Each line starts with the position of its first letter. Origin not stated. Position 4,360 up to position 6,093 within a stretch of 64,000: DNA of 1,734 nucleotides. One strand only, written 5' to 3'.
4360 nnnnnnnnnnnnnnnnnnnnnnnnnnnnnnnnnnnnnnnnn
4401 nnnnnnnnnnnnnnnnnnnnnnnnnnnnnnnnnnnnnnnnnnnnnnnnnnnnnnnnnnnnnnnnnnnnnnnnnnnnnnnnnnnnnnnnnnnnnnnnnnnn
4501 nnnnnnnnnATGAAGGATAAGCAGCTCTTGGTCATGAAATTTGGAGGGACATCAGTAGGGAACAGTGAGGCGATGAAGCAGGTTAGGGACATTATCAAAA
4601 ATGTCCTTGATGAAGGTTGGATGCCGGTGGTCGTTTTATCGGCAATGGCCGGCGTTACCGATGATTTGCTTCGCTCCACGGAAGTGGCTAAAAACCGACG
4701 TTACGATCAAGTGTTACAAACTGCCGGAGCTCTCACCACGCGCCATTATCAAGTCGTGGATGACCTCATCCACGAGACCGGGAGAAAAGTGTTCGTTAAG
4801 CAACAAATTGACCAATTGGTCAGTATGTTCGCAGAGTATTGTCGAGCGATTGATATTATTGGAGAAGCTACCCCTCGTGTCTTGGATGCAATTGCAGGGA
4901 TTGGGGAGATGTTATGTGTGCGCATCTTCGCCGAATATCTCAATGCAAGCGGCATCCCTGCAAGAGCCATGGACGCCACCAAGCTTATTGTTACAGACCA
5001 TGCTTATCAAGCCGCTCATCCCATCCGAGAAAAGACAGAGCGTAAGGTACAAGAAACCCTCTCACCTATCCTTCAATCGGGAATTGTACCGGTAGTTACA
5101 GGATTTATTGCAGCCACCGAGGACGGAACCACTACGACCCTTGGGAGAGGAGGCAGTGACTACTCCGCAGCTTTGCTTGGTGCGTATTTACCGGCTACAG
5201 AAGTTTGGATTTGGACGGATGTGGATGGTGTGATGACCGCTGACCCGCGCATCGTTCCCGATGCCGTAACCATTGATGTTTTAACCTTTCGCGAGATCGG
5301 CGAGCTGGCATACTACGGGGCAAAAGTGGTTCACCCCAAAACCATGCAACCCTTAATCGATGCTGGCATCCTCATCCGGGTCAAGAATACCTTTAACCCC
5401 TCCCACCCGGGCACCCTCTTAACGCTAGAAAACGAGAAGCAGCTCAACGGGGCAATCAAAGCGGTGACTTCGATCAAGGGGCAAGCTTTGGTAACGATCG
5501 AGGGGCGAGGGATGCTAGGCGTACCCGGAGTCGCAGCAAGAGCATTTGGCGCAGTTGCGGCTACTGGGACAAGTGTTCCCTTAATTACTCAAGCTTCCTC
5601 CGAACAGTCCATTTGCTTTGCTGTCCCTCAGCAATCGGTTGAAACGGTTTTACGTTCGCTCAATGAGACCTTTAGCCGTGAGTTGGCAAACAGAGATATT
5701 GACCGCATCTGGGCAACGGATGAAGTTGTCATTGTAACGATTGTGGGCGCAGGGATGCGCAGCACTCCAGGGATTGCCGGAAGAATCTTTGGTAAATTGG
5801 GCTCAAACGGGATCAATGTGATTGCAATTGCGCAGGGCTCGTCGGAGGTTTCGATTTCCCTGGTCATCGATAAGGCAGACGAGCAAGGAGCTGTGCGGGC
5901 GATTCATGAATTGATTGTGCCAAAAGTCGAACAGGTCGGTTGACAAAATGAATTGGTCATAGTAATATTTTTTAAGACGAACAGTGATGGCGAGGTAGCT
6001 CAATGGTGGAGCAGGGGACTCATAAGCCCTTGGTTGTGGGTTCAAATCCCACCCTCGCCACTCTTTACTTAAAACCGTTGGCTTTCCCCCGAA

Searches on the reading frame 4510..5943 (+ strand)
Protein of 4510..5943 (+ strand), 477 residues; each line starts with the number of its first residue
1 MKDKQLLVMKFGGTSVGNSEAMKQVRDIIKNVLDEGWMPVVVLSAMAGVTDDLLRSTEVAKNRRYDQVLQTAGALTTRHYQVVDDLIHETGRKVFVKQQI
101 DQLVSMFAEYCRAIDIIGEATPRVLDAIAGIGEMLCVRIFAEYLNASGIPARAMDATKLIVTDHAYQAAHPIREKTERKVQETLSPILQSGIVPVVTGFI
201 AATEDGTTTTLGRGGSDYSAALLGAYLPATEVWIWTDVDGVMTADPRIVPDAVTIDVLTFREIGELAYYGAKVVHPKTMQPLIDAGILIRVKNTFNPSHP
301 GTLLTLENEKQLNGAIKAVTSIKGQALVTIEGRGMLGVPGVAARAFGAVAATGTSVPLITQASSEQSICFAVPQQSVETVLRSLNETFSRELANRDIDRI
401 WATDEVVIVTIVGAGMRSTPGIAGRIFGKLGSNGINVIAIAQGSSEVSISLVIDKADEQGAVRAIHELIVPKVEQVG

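Call 6: search_protein_families(library=pfam, proteins=[window:4510-5943:+])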
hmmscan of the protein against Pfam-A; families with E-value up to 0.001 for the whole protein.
window:4510-5943:+ (477 aa): 4 families
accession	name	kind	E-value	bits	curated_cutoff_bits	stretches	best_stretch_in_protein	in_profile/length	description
PF00696.33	AA_kinase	-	1.5e-51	175.8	24.9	1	6-293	2-234/234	Amino acid kinase family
PF22468.2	ACT_9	-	1.8e-42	143.3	27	2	409-467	1-59/61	ACT domain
PF13840.12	ACT_7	-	2.8e-19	69.2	27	2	404-467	4-65/65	ACT domain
PF01842.31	ACT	-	7.2e-14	51.7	27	1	411-468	2-64/66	ACT domain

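Call 14: search_protein_families(library=ncbifam, proteins=[window:4510-5943:+], max_evalue=0.01)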
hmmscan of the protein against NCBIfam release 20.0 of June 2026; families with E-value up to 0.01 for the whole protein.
window:4510-5943:+ (477 aa): 29 families (the best 25 are shown)
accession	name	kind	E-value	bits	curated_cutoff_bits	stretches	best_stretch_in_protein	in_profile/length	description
NF004938.0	PRK06291.1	equivalog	1.8e-144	481.9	528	1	7-468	3-460/468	aspartate kinase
NF006959.0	PRK09436.1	equivalog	8.9e-140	467.2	726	1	8-469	3-459/819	bifunctional aspartate kinase/homoserine dehydrogenase I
TIGR00657.1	asp_kinases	subfamily_domain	2.7e-124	415.6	208.7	1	5-468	2-439/442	aspartate kinase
TIGR00656.1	asp_kin_monofn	equivalog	1.5e-114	383.2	402.25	1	5-468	2-403/407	aspartate kinase, monofunctional class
NF006570.0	PRK09084.1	equivalog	8e-111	371.3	455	1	5-469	3-448/452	lysine-sensitive aspartokinase 3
NF005155.0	PRK06635.1-4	equivalog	4.5e-80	269.6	346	2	116-467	57-399/407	aspartate kinase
NF006515.0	PRK08961.1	equivalog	2.4e-74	250.8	802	1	4-472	7-462/861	bifunctional aspartate kinase/diaminopimelate decarboxylase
NF006068.0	PRK08210.1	equivalog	1.2e-73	248.6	474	2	119-467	65-398/405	aspartate kinase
NF005154.0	PRK06635.1-2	equivalog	5.5e-73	246.6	376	2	99-467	47-400/407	aspartate kinase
NF006540.0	PRK09034.1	equivalog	1.3e-71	241.6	434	3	8-322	3-305/454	aspartate kinase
NF005656.0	PRK07431.1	equivalog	5.1e-65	220.1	657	2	113-467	54-407/587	aspartate kinase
NF005159.0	PRK06635.2-3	equivalog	6.5e-64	216.4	379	2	96-468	43-404/406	aspartate kinase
NF004579.0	PRK05925.1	equivalog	1e-63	215.9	665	1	7-471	4-434/440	aspartate kinase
NF005153.0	PRK06635.1-1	equivalog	2e-60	205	585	2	115-467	56-403/421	aspartate kinase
NF007003.0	PRK09466.1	subfamily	2.9e-60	204.6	582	1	7-477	13-460/810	bifunctional aspartate kinase/homoserine dehydrogenase II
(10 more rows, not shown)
